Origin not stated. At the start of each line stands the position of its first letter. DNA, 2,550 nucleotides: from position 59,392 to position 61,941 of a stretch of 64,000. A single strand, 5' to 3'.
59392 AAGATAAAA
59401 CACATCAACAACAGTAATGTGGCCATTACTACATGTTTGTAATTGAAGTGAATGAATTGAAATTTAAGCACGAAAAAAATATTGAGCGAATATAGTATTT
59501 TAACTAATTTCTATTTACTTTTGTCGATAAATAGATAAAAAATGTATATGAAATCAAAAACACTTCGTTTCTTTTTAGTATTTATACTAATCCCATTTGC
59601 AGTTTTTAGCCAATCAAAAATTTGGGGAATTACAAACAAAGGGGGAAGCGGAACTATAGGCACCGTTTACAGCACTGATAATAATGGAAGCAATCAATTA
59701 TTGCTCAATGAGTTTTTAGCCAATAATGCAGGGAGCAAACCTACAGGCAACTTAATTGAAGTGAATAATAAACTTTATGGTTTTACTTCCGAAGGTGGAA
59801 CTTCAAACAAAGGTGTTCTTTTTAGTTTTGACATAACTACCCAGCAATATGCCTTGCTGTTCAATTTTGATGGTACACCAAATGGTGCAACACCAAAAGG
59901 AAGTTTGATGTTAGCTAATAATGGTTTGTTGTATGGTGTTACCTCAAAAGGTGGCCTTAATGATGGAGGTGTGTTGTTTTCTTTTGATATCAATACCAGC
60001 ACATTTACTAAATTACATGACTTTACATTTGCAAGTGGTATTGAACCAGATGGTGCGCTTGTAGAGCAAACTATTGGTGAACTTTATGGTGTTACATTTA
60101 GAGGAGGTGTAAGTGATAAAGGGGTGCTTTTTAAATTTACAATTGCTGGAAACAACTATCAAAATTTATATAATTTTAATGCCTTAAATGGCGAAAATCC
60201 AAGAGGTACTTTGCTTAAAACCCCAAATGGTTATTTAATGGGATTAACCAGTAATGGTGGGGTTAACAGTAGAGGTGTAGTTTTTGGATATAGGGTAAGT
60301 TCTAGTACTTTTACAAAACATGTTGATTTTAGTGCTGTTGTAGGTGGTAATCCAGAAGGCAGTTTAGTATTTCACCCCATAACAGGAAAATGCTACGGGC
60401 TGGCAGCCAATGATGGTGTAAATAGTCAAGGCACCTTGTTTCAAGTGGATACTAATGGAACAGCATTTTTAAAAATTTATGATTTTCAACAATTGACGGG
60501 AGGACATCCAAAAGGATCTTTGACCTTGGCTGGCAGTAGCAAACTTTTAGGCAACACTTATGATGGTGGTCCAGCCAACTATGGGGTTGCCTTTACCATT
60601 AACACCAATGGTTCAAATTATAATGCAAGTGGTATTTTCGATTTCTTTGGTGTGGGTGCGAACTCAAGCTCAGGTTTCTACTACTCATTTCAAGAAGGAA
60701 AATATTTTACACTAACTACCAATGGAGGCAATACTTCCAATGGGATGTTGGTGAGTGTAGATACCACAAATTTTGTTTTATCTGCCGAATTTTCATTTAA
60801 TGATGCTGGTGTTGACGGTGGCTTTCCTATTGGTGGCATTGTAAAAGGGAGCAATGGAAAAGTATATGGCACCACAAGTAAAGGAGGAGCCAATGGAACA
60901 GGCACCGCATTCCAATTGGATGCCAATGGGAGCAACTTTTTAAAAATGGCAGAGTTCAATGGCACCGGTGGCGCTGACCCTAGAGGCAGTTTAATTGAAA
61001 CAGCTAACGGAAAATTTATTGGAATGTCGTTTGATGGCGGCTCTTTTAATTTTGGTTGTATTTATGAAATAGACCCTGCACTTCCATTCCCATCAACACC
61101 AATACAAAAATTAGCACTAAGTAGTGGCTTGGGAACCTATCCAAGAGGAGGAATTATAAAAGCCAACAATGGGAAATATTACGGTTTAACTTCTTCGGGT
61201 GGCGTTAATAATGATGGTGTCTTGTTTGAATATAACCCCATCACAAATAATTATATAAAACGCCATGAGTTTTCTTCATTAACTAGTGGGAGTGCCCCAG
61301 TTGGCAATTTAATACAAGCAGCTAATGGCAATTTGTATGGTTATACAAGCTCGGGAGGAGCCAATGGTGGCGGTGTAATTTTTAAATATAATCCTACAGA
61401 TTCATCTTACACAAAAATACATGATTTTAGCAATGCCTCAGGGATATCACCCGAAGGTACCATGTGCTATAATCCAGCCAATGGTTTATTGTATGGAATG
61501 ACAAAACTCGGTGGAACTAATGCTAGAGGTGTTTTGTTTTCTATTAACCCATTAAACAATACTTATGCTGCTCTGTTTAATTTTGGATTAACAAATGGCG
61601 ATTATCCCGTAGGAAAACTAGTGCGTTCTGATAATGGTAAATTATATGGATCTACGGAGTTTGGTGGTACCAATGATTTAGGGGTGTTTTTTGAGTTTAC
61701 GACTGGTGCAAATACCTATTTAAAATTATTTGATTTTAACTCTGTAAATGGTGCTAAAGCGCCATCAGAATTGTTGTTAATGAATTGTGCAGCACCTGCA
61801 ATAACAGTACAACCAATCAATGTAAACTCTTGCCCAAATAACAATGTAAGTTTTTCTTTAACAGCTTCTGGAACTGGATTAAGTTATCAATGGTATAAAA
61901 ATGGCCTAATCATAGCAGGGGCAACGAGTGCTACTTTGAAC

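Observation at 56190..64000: Propeller-sensor PP2C phosphatase divergently paired with a giant GloVer-repeat surface protein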

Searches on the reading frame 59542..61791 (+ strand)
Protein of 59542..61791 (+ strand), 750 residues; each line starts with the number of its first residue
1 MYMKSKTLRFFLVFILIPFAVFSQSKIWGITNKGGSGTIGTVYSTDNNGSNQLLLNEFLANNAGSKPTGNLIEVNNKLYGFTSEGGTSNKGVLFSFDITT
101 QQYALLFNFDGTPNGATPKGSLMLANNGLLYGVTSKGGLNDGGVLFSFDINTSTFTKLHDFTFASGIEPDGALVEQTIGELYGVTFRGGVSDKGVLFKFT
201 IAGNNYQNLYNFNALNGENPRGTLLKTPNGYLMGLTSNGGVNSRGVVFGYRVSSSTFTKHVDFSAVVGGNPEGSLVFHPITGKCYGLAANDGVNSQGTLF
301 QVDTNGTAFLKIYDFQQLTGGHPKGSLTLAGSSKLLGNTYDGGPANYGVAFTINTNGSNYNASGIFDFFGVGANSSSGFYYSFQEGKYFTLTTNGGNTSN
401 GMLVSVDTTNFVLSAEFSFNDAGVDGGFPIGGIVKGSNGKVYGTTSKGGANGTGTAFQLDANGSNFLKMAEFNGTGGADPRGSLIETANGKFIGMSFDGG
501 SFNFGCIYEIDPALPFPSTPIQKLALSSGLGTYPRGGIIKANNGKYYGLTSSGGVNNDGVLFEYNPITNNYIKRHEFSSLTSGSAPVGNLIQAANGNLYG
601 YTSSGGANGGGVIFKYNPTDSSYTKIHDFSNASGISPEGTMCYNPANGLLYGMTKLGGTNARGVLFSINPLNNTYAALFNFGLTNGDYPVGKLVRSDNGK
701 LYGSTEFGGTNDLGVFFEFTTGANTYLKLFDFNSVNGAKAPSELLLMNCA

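Call 92: find_homologous_proteins(query=window:59542-61791:+, max_evalue=1e-10)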
Query window:59542-61791:+ (750 aa): 1290 proteins with E <= 1e-10 among 8000 candidates; the best 120 are listed.
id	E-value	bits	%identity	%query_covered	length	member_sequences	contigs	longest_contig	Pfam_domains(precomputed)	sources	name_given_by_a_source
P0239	4.4e-199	682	42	98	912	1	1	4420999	PF18962.8,PF11178.14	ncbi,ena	-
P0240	1.2e-198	681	67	65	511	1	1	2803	-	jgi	jgi:uncharacterized repeat protein (TIGR03803 family)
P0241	3.2e-192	659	41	99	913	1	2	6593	PF18962.8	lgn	-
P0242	2.3e-186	640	35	98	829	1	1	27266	PF18962.8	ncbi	-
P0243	1.6e-184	634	40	99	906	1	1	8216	PF27482.1,PF18962.8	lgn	-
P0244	3.9e-182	626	38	67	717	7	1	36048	PF25354.2,PF02368.25,PF19081.7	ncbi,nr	ncbi:MAG TPA: Ig-like domain-containing protein, partial [Ferruginibacter sp.]|nr:Ig-like domain-con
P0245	4.2e-181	622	36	97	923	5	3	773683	PF19408.6,PF18962.8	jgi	jgi:uncharacterized repeat protein (TIGR03803 family)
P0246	1.5e-180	621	35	97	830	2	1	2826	PF18962.8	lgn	-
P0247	1.2e-179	618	36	97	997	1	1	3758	PF18962.8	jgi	-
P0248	2.6e-178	613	42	97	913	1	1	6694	PF18962.8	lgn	-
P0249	3.2e-178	613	41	95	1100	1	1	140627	PF26826.1,PF18962.8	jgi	jgi:uncharacterized repeat protein (TIGR03803 family)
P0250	2.3e-177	610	34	91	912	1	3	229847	PF18962.8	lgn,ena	-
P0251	3.8e-173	596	35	98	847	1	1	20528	PF27482.1,PF18962.8,PF11178.14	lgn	-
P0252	7.3e-173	595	38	97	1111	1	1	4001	PF19408.6,PF27482.1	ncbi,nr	ncbi:MAG: hypothetical protein IT236_10760, partial [Bacteroidia bacterium]|nr:hypothetical protein 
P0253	4.3e-171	589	35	97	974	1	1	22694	-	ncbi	ncbi:MAG: choice-of-anchor tandem repeat GloVer-containing protein, partial [Bacteroidota bacterium]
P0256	1.8e-167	577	41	98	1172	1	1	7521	PF18962.8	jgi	jgi:uncharacterized repeat protein (TIGR03803 family)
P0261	1.6e-166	574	31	97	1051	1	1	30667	PF16738.11,PF11617.14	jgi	jgi:uncharacterized repeat protein (TIGR03803 family)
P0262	3.5e-165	570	40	98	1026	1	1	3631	PF18962.8,PF11178.14,PF14517.13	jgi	jgi:uncharacterized repeat protein (TIGR03803 family)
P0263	3.8e-165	570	36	98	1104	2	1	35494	PF18962.8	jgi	jgi:uncharacterized repeat protein (TIGR03803 family)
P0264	7.8e-164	565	38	100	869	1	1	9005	PF27482.1,PF18962.8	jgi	jgi:uncharacterized repeat protein (TIGR03803 family)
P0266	7.2e-162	559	42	98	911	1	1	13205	PF27482.1,PF18962.8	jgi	jgi:uncharacterized repeat protein (TIGR03803 family)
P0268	1.1e-159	552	39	90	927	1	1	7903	PF18962.8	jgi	jgi:uncharacterized repeat protein (TIGR03803 family)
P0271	1.7e-158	548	36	86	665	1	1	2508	PF14517.13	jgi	jgi:uncharacterized repeat protein (TIGR03803 family)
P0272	1.1e-157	545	34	88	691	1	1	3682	PF14517.13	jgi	jgi:uncharacterized repeat protein (TIGR03803 family)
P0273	1.7e-157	544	39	97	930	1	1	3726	PF18962.8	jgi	jgi:uncharacterized repeat protein (TIGR03803 family)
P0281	5.3e-154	533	43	95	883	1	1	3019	PF18962.8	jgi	jgi:uncharacterized repeat protein (TIGR03803 family)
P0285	1.9e-152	528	35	98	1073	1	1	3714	PF18962.8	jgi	jgi:uncharacterized repeat protein (TIGR03803 family)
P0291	3.5e-149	517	39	98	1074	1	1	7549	PF18962.8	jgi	jgi:uncharacterized repeat protein (TIGR03803 family)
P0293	1.0e-147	512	34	97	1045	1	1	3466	PF18962.8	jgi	jgi:uncharacterized repeat protein (TIGR03803 family)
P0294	1.5e-147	512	37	99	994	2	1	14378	PF13895.13,PF18962.8,PF19081.7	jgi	jgi:uncharacterized repeat protein (TIGR03803 family)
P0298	3.0e-145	504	37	99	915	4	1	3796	PF18962.8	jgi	jgi:uncharacterized repeat protein (TIGR03803 family)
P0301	7.0e-145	503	37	100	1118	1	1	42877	PF18962.8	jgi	jgi:uncharacterized repeat protein (TIGR03803 family)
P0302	7.9e-145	502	36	100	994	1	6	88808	PF13895.13,PF27482.1,PF13927.13,PF18962.8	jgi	jgi:uncharacterized repeat protein (TIGR03803 family)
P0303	9.5e-145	502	34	98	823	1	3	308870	PF18962.8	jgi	jgi:uncharacterized repeat protein (TIGR03803 family)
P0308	1.5e-143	498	36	98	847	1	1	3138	PF18962.8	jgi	jgi:uncharacterized repeat protein (TIGR03803 family)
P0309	1.7e-143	498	35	96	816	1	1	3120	-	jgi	jgi:uncharacterized repeat protein (TIGR03803 family)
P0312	5.1e-143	497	36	98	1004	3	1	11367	PF18962.8,PF11178.14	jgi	jgi:uncharacterized repeat protein (TIGR03803 family)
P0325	2.4e-141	491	38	93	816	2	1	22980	PF18962.8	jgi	jgi:uncharacterized repeat protein (TIGR03803 family)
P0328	3.9e-140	487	38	99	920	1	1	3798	PF18962.8,PF11178.14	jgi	jgi:uncharacterized repeat protein (TIGR03803 family)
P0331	8.4e-140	486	36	99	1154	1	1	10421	PF18962.8,PF26918.1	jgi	jgi:uncharacterized repeat protein (TIGR03803 family)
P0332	8.9e-140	486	35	99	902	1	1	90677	-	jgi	jgi:uncharacterized repeat protein (TIGR03803 family)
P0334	2.4e-139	484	37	96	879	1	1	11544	-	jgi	jgi:uncharacterized repeat protein (TIGR03803 family)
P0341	2.9e-138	481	37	73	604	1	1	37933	PF01344.32,PF14517.13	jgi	jgi:uncharacterized repeat protein (TIGR03803 family)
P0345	3.0e-137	477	34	97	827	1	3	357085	PF18962.8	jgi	jgi:uncharacterized repeat protein (TIGR03803 family)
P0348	4.5e-137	477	32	99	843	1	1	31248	PF18962.8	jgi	jgi:uncharacterized repeat protein (TIGR03803 family)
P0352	1.2e-136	475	35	100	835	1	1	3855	PF18962.8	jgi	jgi:uncharacterized repeat protein (TIGR03803 family)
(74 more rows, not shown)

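Call 105: predict_structure(alignment_id=A7)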
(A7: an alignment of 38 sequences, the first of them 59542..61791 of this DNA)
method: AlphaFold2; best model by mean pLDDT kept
length: 750 residues; sequences in the alignment: 38
mean_pLDDT: 81.9   pTM: 0.59
mean pLDDT of the five models: 81.9, 79.5, 77.8, 77.0, 75.7
residues with pLDDT >= 90: 250; 70-90: 385; 50-70: 81; < 50: 34
segments of 3 or more residues with pLDDT < 50: 1-4, 16-24, 47-50, 735-737, 744-750
pLDDT, mean of each block of 10 residues (from residue 1): 47 46 54 59 55 61 70 79 83 83 83 83 82 91 92 90 93 82 94 95 92 95 81 93 94 92 93 82 90 91 82 89 79 84 83 77 75 67 76 74 85 82 71 76 85 87 79 87 80 90 90 83 91 86 90 91 90 93 88 87 92 94 94 86 80 90 92 89 86 71 83 83 80 59 43
secondary structure, 60 per line:
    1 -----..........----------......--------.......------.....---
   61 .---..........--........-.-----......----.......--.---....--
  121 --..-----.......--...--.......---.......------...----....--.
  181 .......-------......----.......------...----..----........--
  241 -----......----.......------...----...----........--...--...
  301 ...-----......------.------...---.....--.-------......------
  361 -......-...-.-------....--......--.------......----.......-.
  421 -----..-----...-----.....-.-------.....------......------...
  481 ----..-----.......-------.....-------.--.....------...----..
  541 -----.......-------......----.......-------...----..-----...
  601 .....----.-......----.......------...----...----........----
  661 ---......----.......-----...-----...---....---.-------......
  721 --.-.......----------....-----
elements in order (helices of 4 or more, strands of 3 or more residues): H6-15 E26-31 E40-46 E53-57 E65-74 E77-84 E92-97 E102-108 E115-118 E130-136 E144-150 E154-160 E167-169 E174-177 E180-187 E195-200 E205-211 E218-220 E231-238 E246-251 E256-262 E269-271 E276-278 E283-290 E298-303 E309-314 E328-330 E334-338 E349-354 E362-367 E381-384 E387-392 E402-407 E412-418 E433-435 E441-445 E455-459 E466-471 E478-480 E492-498 E506-510 E521-525 E532-534 E546-552 E560-565 E570-576 E584-586 E598-605 E612-617 E622-628 E635-637 E642-644 E649-656 E664-669 E674-680 E686-688 E694-696 E700-703 E715-720 E725-731 E742-745

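Call 107: fold_search(model_id=the predicted structure, library=pdb)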
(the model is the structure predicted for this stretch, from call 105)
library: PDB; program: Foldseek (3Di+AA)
matches with E <= 10: 1168; with E <= 0.001: 585
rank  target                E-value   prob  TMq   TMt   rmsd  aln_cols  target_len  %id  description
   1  3va6_B                1.0e-13  1.00  0.26  0.26  24.3       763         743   13  Crystal Structure of the extracellular domain of the putative hybrid two component system BT4673 from B. thetaiotaomic (released 2012-06-13)
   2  4a2m_B                1.2e-13  1.00  0.26  0.26  18.2       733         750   11  Structure of the periplasmic domain of the heparin and heparan sulphate sensing hybrid two component system BT4663 in  (released 2012-05-02)
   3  4a2m_D                1.5e-13  1.00  0.26  0.26  18.3       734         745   12  Structure of the periplasmic domain of the heparin and heparan sulphate sensing hybrid two component system BT4663 in  (released 2012-05-02)
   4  4a2l_C                2.6e-13  1.00  0.24  0.24  18.4       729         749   11  Structure of the periplasmic domain of the heparin and heparan sulphate sensing hybrid two component system BT4663 in  (released 2012-05-02)
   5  4a2l_A                3.0e-13  1.00  0.24  0.24  18.3       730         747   12  Structure of the periplasmic domain of the heparin and heparan sulphate sensing hybrid two component system BT4663 in  (released 2012-05-02)
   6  3ott_B                4.2e-13  1.00  0.27  0.27  24.4       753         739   13  Crystal Structure of the extracellular domain of the putative one component system BT4673 from B. thetaiotaomicron (released 2011-08-10)
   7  4a2l_B                6.1e-13  1.00  0.24  0.24  18.7       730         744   12  Structure of the periplasmic domain of the heparin and heparan sulphate sensing hybrid two component system BT4663 in  (released 2012-05-02)
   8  3ott_A                9.0e-13  1.00  0.26  0.26  25.4       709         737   13  Crystal Structure of the extracellular domain of the putative one component system BT4673 from B. thetaiotaomicron (released 2011-08-10)
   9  4a2l_E                1.1e-12  1.00  0.26  0.26  18.5       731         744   12  Structure of the periplasmic domain of the heparin and heparan sulphate sensing hybrid two component system BT4663 in  (released 2012-05-02)
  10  3va6_A                4.3e-12  1.00  0.26  0.26  25.2       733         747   13  Crystal Structure of the extracellular domain of the putative hybrid two component system BT4673 from B. thetaiotaomic (released 2012-06-13)
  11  6p2l_A                1.2e-11  1.00  0.29  0.31  16.8       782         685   12  Crystal structure of Niastella koreensis GH74 (NkGH74) enzyme (released 2019-07-31)
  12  8jx8_A                1.6e-11  1.00  0.21  0.12  32.5       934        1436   12  rat megalin head (released 2024-06-19)
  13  1k32_A                1.9e-11  1.00  0.23  0.18  23.3       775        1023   12  Crystal structure of the tricorn protease (released 2001-12-05)
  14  8jxe_A                3.5e-11  1.00  0.20  0.12  33.0       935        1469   11  rat megalin RAP complex head (released 2024-06-19)
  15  8jut_A                4.7e-11  1.00  0.21  0.05  32.9       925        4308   12  rat megalin RAP complex (released 2024-06-19)
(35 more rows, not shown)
